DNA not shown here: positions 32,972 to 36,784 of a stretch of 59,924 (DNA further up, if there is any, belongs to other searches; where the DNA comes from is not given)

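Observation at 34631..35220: Isoleucyl-tRNA synthetase with a complete histidine-phosphatase (PGM-family) domain inserted in its catalytic core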

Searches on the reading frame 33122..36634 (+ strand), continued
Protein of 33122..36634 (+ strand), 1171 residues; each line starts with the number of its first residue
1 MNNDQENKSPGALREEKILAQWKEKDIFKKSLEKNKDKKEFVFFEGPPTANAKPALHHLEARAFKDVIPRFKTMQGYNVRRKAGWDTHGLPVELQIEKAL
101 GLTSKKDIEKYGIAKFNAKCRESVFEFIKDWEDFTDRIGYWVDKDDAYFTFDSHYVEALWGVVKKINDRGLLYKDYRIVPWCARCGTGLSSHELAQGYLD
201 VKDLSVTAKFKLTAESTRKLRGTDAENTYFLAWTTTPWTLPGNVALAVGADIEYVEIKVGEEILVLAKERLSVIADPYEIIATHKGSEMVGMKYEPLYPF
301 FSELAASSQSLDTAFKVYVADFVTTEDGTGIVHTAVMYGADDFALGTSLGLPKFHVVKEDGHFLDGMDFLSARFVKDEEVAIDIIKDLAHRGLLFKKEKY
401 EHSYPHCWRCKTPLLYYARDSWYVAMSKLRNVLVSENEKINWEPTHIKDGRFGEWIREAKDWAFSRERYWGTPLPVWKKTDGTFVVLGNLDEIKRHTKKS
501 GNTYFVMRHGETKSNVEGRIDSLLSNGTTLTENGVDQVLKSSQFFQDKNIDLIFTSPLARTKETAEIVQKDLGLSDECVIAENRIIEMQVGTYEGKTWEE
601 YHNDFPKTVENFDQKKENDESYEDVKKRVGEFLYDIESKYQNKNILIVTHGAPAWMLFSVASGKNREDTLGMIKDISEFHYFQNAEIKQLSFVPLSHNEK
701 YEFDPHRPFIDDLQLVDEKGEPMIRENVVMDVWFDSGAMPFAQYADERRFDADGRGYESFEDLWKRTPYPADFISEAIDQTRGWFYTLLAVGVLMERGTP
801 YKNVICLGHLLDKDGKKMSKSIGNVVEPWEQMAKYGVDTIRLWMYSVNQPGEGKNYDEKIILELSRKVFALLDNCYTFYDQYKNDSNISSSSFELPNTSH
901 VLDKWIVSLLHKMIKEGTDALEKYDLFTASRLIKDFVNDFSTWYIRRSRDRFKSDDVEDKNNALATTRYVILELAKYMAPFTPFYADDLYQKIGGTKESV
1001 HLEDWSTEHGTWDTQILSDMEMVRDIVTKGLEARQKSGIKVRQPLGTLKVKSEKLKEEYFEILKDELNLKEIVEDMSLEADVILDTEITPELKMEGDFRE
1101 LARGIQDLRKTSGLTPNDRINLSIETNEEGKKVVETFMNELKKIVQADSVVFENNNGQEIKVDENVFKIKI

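Call 19: find_homologous_proteins(query=window:33122-36634:+, max_evalue=1e-50)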
Query window:33122-36634:+ (1171 aa): 8000 proteins with E <= 1e-50 among 8000 candidates; the best 120 are listed.
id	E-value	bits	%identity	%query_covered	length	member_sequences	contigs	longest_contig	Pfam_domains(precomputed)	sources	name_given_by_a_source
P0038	0.0e+0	2663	98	100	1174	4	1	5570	PF09334.18,PF08264.20,PF00133.29,PF19302.5,PF00300.28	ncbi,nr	ncbi:MAG: isoleucyl-tRNA synthetase [Patescibacteria group bacterium]|nr:isoleucyl-tRNA synthetase [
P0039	0.0e+0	2266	83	100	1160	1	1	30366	PF09334.18,PF08264.20,PF00133.29,PF19302.5,PF00300.28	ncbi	-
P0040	0.0e+0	2229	82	100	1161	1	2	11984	PF09334.18,PF08264.20,PF00133.29,PF19302.5,PF00300.28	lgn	-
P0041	0.0e+0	2116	77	100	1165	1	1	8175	PF09334.18,PF08264.20,PF00133.29,PF19302.5,PF00300.28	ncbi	-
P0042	0.0e+0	2114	78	100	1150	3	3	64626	PF09334.18,PF08264.20,PF00133.29,PF19302.5,PF00300.28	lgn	-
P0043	0.0e+0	2024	75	100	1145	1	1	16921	PF09334.18,PF08264.20,PF00133.29,PF19302.5,PF00300.28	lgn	-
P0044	0.0e+0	1700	64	100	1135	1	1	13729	PF09334.18,PF08264.20,PF00133.29,PF19302.5,PF00300.28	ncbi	-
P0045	0.0e+0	1649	82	74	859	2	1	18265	PF09334.18,PF08264.20,PF00133.29,PF19302.5,PF00300.28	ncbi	-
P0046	0.0e+0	1611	60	100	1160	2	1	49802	PF09334.18,PF08264.20,PF00133.29,PF19302.5,PF00300.28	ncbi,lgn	-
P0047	0.0e+0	1601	59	100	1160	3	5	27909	PF09334.18,PF08264.20,PF00133.29,PF19302.5,PF00300.28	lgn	-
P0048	0.0e+0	1586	77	74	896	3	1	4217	PF09334.18,PF00133.29,PF00300.28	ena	-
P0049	0.0e+0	1547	60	99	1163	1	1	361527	PF09334.18,PF08264.20,PF00133.29,PF19302.5,PF00300.28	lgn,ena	-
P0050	0.0e+0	1542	58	100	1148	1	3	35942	PF09334.18,PF08264.20,PF00133.29,PF19302.5,PF00300.28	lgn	-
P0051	0.0e+0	1541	58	100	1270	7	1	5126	PF09334.18,PF08264.20,PF00133.29,PF19302.5,PF00300.28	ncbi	-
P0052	0.0e+0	1536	58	99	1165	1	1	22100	PF09334.18,PF08264.20,PF00133.29,PF19302.5,PF00300.28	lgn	-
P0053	0.0e+0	1525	59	98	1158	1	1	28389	PF09334.18,PF08264.20,PF00133.29,PF19302.5,PF00300.28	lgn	-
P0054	0.0e+0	1521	58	99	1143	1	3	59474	PF09334.18,PF08264.20,PF00133.29,PF19302.5,PF00300.28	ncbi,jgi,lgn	jgi:isoleucyl-tRNA synthetase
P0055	0.0e+0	1519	58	99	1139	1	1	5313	PF09334.18,PF08264.20,PF00133.29,PF19302.5,PF00300.28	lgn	-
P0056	0.0e+0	1517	57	100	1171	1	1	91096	PF09334.18,PF08264.20,PF00133.29,PF19302.5,PF00300.28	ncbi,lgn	-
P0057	0.0e+0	1516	60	100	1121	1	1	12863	PF09334.18,PF08264.20,PF00133.29,PF19302.5,PF00300.28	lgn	-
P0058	0.0e+0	1515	57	100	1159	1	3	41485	PF09334.18,PF08264.20,PF00133.29,PF19302.5,PF00300.28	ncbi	-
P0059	0.0e+0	1513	58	100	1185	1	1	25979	PF09334.18,PF08264.20,PF00133.29,PF19302.5,PF00300.28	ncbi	-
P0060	0.0e+0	1512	57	99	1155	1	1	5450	PF09334.18,PF08264.20,PF00133.29,PF19302.5,PF00300.28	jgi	jgi:isoleucyl-tRNA synthetase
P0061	0.0e+0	1511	58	100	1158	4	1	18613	PF09334.18,PF08264.20,PF00133.29,PF19302.5,PF00300.28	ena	-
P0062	0.0e+0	1511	58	100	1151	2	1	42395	PF09334.18,PF08264.20,PF00133.29,PF19302.5,PF00300.28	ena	-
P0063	0.0e+0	1510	58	99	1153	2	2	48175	PF09334.18,PF08264.20,PF00133.29,PF19302.5,PF00300.28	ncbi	-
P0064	0.0e+0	1509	57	99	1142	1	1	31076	PF09334.18,PF08264.20,PF00133.29,PF19302.5,PF00300.28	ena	-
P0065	0.0e+0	1509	59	97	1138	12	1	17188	PF09334.18,PF08264.20,PF00133.29,PF19302.5,PF00300.28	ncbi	-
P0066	0.0e+0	1504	58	99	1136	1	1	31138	PF09334.18,PF08264.20,PF00133.29,PF19302.5,PF00300.28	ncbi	-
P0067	0.0e+0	1504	57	99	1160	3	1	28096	PF09334.18,PF08264.20,PF00133.29,PF19302.5,PF00300.28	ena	-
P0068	0.0e+0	1504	57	100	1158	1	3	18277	PF09334.18,PF08264.20,PF00133.29,PF19302.5,PF00300.28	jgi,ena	-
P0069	0.0e+0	1504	58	100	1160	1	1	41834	PF09334.18,PF08264.20,PF00133.29,PF19302.5,PF00300.28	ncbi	-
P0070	0.0e+0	1503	56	100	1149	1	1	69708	PF09334.18,PF08264.20,PF00133.29,PF19302.5,PF00300.28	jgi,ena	-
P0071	0.0e+0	1503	58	98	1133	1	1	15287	PF09334.18,PF08264.20,PF00133.29,PF19302.5,PF00300.28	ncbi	-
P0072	0.0e+0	1502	57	100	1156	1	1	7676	PF09334.18,PF08264.20,PF00133.29,PF19302.5,PF00300.28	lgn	-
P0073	0.0e+0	1502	57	100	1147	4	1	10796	PF09334.18,PF08264.20,PF00133.29,PF19302.5,PF00300.28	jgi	-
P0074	0.0e+0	1501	57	99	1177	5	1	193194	PF09334.18,PF08264.20,PF00133.29,PF19302.5,PF00300.28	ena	-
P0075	0.0e+0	1499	59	96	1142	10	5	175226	PF09334.18,PF08264.20,PF00133.29,PF19302.5,PF00300.28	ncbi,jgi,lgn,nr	ncbi:MAG TPA: class I tRNA ligase family protein [Parcubacteria group bacterium]|jgi:isoleucyl-tRNA 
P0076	0.0e+0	1499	57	99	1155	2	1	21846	PF09334.18,PF08264.20,PF00133.29,PF19302.5,PF00300.28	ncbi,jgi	jgi:isoleucyl-tRNA synthetase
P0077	0.0e+0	1498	57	100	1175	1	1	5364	PF09334.18,PF08264.20,PF00133.29,PF19302.5,PF00300.28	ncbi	-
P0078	0.0e+0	1497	58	99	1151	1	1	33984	PF09334.18,PF08264.20,PF00133.29,PF19302.5,PF00300.28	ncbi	-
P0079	0.0e+0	1496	56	100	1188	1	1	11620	PF09334.18,PF08264.20,PF00133.29,PF19302.5,PF00300.28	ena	-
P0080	0.0e+0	1496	56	100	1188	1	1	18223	PF09334.18,PF08264.20,PF00133.29,PF19302.5,PF00300.28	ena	-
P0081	0.0e+0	1496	56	100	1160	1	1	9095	PF09334.18,PF08264.20,PF00133.29,PF19302.5,PF00300.28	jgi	-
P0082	0.0e+0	1496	56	100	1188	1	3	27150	PF09334.18,PF08264.20,PF00133.29,PF19302.5,PF00300.28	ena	-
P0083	0.0e+0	1495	56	100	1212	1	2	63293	PF09334.18,PF08264.20,PF00133.29,PF19302.5,PF00300.28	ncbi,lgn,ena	-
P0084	0.0e+0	1494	58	99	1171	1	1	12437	PF09334.18,PF08264.20,PF00133.29,PF19302.5,PF00300.28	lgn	-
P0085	0.0e+0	1494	56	100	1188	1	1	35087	PF09334.18,PF08264.20,PF00133.29,PF19302.5,PF00300.28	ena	-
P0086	0.0e+0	1494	57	99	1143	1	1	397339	PF09334.18,PF08264.20,PF00133.29,PF19302.5,PF00300.28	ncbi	-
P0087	0.0e+0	1494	59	97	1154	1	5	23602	PF09334.18,PF08264.20,PF00133.29,PF19302.5,PF00300.28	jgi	jgi:isoleucyl-tRNA synthetase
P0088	0.0e+0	1494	56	99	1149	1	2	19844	PF09334.18,PF08264.20,PF00133.29,PF19302.5,PF00300.28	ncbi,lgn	-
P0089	0.0e+0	1494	58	99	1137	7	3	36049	PF09334.18,PF08264.20,PF00133.29,PF19302.5,PF00300.28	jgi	jgi:isoleucyl-tRNA synthetase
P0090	0.0e+0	1493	58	98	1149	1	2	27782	PF09334.18,PF08264.20,PF00133.29,PF19302.5,PF00300.28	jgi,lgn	-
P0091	0.0e+0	1493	57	100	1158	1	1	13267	PF09334.18,PF08264.20,PF00133.29,PF19302.5,PF00300.28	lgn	-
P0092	0.0e+0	1493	56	100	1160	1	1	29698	PF09334.18,PF08264.20,PF00133.29,PF19302.5,PF00300.28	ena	-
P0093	0.0e+0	1491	57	100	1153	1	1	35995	PF09334.18,PF08264.20,PF00133.29,PF19302.5,PF00300.28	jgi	jgi:isoleucyl-tRNA synthetase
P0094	0.0e+0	1491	58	98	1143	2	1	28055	PF09334.18,PF08264.20,PF00133.29,PF19302.5,PF00300.28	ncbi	-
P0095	0.0e+0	1491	56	100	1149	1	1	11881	PF09334.18,PF08264.20,PF00133.29,PF19302.5,PF00300.28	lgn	-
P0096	0.0e+0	1490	57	99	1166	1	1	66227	PF09334.18,PF08264.20,PF00133.29,PF19302.5,PF00300.28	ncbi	-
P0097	0.0e+0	1490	58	99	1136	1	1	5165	PF09334.18,PF08264.20,PF00133.29,PF19302.5,PF00300.28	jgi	jgi:isoleucyl-tRNA synthetase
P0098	0.0e+0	1490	60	98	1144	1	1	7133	PF09334.18,PF08264.20,PF00133.29,PF19302.5,PF00300.28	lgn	-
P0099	0.0e+0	1489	56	100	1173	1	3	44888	PF09334.18,PF08264.20,PF00133.29,PF19302.5,PF00300.28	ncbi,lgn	-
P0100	0.0e+0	1489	59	100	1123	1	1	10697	PF09334.18,PF08264.20,PF00133.29,PF19302.5,PF00300.28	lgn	-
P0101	0.0e+0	1489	57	99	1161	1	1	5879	PF09334.18,PF08264.20,PF00133.29,PF19302.5,PF00300.28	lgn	-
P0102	0.0e+0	1489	57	99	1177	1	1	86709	PF09334.18,PF08264.20,PF00133.29,PF19302.5,PF00300.28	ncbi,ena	-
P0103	0.0e+0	1489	57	99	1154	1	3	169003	PF09334.18,PF08264.20,PF00133.29,PF19302.5,PF00300.28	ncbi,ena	ncbi:MAG: class I tRNA ligase family protein [Patescibacteria group bacterium]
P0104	0.0e+0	1488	56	99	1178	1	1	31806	PF09334.18,PF08264.20,PF00133.29,PF19302.5,PF00300.28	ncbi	ncbi:MAG: class I tRNA ligase family protein, partial [Candidatus Paceibacterota bacterium]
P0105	0.0e+0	1488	58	99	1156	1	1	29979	PF09334.18,PF08264.20,PF00133.29,PF19302.5,PF00300.28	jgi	jgi:isoleucyl-tRNA synthetase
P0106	0.0e+0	1488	56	100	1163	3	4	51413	PF09334.18,PF08264.20,PF00133.29,PF19302.5,PF00300.28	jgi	jgi:isoleucyl-tRNA synthetase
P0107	0.0e+0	1487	57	99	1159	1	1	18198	PF09334.18,PF08264.20,PF00133.29,PF19302.5,PF00300.28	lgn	-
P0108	0.0e+0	1486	58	99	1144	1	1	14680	PF09334.18,PF08264.20,PF00133.29,PF19302.5,PF00300.28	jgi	jgi:isoleucyl-tRNA synthetase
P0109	0.0e+0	1486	57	99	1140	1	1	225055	PF09334.18,PF08264.20,PF00133.29,PF19302.5,PF00300.28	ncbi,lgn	ncbi:MAG: class I tRNA ligase family protein [Patescibacteria group bacterium]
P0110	0.0e+0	1486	57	99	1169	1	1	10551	PF09334.18,PF08264.20,PF00133.29,PF19302.5,PF00300.28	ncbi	-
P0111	0.0e+0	1485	58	98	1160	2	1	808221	PF09334.18,PF08264.20,PF00133.29,PF19302.5,PF00300.28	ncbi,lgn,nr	ncbi:class I tRNA ligase family protein [Candidatus Nomurabacteria bacterium]|nr:MAG: class I tRNA l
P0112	0.0e+0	1485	55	99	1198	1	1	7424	PF09334.18,PF08264.20,PF00133.29,PF19302.5,PF00300.28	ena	-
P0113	0.0e+0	1485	58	98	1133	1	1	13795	PF09334.18,PF08264.20,PF00133.29,PF19302.5,PF00300.28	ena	-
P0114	0.0e+0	1484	56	99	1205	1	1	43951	PF09334.18,PF08264.20,PF00133.29,PF19302.5,PF00300.28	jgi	jgi:isoleucyl-tRNA synthetase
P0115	0.0e+0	1484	57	100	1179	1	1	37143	PF09334.18,PF08264.20,PF00133.29,PF19302.5,PF00300.28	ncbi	-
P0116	0.0e+0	1484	59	99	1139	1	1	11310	PF09334.18,PF08264.20,PF00133.29,PF19302.5,PF00300.28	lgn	-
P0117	0.0e+0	1483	58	99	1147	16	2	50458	PF09334.18,PF08264.20,PF00133.29,PF19302.5,PF00300.28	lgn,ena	-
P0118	0.0e+0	1482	57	100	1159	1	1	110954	PF09334.18,PF08264.20,PF00133.29,PF19302.5,PF00300.28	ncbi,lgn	-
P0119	0.0e+0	1482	57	98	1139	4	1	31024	PF09334.18,PF08264.20,PF00133.29,PF19302.5,PF00300.28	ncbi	-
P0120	0.0e+0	1482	55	99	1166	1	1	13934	PF09334.18,PF08264.20,PF00133.29,PF19302.5,PF00300.28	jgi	jgi:isoleucyl-tRNA synthetase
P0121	0.0e+0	1482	56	99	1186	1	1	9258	PF09334.18,PF08264.20,PF00133.29,PF19302.5,PF00300.28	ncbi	-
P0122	0.0e+0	1482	57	100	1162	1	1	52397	PF09334.18,PF08264.20,PF00133.29,PF19302.5,PF00300.28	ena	-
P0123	0.0e+0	1481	56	100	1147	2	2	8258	PF09334.18,PF08264.20,PF00133.29,PF19302.5,PF00300.28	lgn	-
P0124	0.0e+0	1481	58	98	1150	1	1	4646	PF09334.18,PF08264.20,PF00133.29,PF19302.5,PF00300.28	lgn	-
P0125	0.0e+0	1481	57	100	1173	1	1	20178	PF09334.18,PF08264.20,PF00133.29,PF19302.5,PF00300.28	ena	-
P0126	0.0e+0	1480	56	99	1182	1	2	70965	PF09334.18,PF08264.20,PF00133.29,PF19302.5,PF00300.28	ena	-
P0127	0.0e+0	1480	58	98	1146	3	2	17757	PF09334.18,PF08264.20,PF00133.29,PF19302.5,PF00300.28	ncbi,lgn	-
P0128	0.0e+0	1480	58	98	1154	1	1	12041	PF09334.18,PF08264.20,PF00133.29,PF19302.5,PF00300.28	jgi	jgi:isoleucyl-tRNA synthetase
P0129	0.0e+0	1479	56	100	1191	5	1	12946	PF09334.18,PF08264.20,PF00133.29,PF19302.5,PF00300.28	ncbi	-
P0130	0.0e+0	1479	57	99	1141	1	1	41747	PF09334.18,PF08264.20,PF00133.29,PF19302.5,PF00300.28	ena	-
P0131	0.0e+0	1479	56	100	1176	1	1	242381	PF09334.18,PF08264.20,PF00133.29,PF19302.5,PF00300.28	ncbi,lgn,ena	-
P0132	0.0e+0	1479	56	100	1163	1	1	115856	PF09334.18,PF08264.20,PF00133.29,PF19302.5,PF00300.28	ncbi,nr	ncbi:MAG: class I tRNA ligase family protein [Patescibacteria group bacterium]|nr:class I tRNA ligas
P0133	0.0e+0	1479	57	100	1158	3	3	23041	PF09334.18,PF08264.20,PF00133.29,PF19302.5,PF00300.28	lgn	-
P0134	0.0e+0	1478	58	99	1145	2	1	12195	PF09334.18,PF08264.20,PF00133.29,PF19302.5,PF00300.28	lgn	-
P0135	0.0e+0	1478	56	100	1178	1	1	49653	PF09334.18,PF08264.20,PF00133.29,PF19302.5,PF00300.28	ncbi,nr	ncbi:MAG: class I tRNA ligase family protein [Candidatus Nomurabacteria bacterium]|nr:class I tRNA l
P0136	0.0e+0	1478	58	98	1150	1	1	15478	PF09334.18,PF08264.20,PF00133.29,PF19302.5,PF00300.28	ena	-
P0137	0.0e+0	1477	56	99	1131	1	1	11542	PF09334.18,PF08264.20,PF00133.29,PF19302.5,PF00300.28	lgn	-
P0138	0.0e+0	1477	57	100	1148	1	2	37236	PF09334.18,PF08264.20,PF00133.29,PF19302.5,PF00300.28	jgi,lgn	jgi:isoleucyl-tRNA synthetase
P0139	0.0e+0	1477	55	100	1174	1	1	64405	PF09334.18,PF08264.20,PF00133.29,PF19302.5,PF00300.28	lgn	-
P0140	0.0e+0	1476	59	99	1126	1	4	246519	PF09334.18,PF08264.20,PF00133.29,PF19302.5,PF00300.28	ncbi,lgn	-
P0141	0.0e+0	1476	56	100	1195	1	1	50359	PF09334.18,PF08264.20,PF00133.29,PF19302.5,PF00300.28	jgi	-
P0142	0.0e+0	1475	56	99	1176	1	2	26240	PF09334.18,PF08264.20,PF00133.29,PF19302.5,PF00300.28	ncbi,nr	ncbi:MAG: class I tRNA ligase family protein [bacterium]|nr:class I tRNA ligase family protein [bact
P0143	0.0e+0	1475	57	98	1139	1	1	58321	PF09334.18,PF08264.20,PF00133.29,PF19302.5,PF00300.28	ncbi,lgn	-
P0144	0.0e+0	1475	58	98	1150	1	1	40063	PF09334.18,PF08264.20,PF00133.29,PF19302.5,PF00300.28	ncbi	-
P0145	0.0e+0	1475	57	99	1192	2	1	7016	PF09334.18,PF08264.20,PF00133.29,PF19302.5,PF00300.28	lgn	-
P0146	0.0e+0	1475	57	99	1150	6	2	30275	PF09334.18,PF08264.20,PF00133.29,PF19302.5,PF00300.28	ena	-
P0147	0.0e+0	1475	56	98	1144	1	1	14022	PF09334.18,PF08264.20,PF00133.29,PF19302.5,PF00300.28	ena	-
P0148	0.0e+0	1475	56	100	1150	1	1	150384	PF09334.18,PF08264.20,PF00133.29,PF19302.5,PF00300.28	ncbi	-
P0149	0.0e+0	1475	56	100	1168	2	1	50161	PF09334.18,PF08264.20,PF00133.29,PF19302.5,PF00300.28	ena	-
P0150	0.0e+0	1475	57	100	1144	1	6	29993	PF09334.18,PF08264.20,PF00133.29,PF19302.5,PF00300.28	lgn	-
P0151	0.0e+0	1474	58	100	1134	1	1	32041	PF09334.18,PF08264.20,PF00133.29,PF19302.5,PF00300.28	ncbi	-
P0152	0.0e+0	1474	56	100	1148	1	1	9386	PF09334.18,PF08264.20,PF00133.29,PF19302.5,PF00300.28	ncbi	-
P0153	0.0e+0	1474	56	100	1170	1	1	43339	PF09334.18,PF08264.20,PF00133.29,PF19302.5,PF00300.28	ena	-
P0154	0.0e+0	1474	58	99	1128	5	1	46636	PF09334.18,PF08264.20,PF00133.29,PF19302.5,PF00300.28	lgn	-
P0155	0.0e+0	1473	57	100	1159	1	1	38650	PF09334.18,PF08264.20,PF00133.29,PF19302.5,PF00300.28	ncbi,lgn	-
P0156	0.0e+0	1473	56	100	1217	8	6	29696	PF09334.18,PF08264.20,PF00133.29,PF19302.5,PF00300.28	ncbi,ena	-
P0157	0.0e+0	1473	55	100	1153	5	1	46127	PF09334.18,PF08264.20,PF00133.29,PF19302.5,PF00300.28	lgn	-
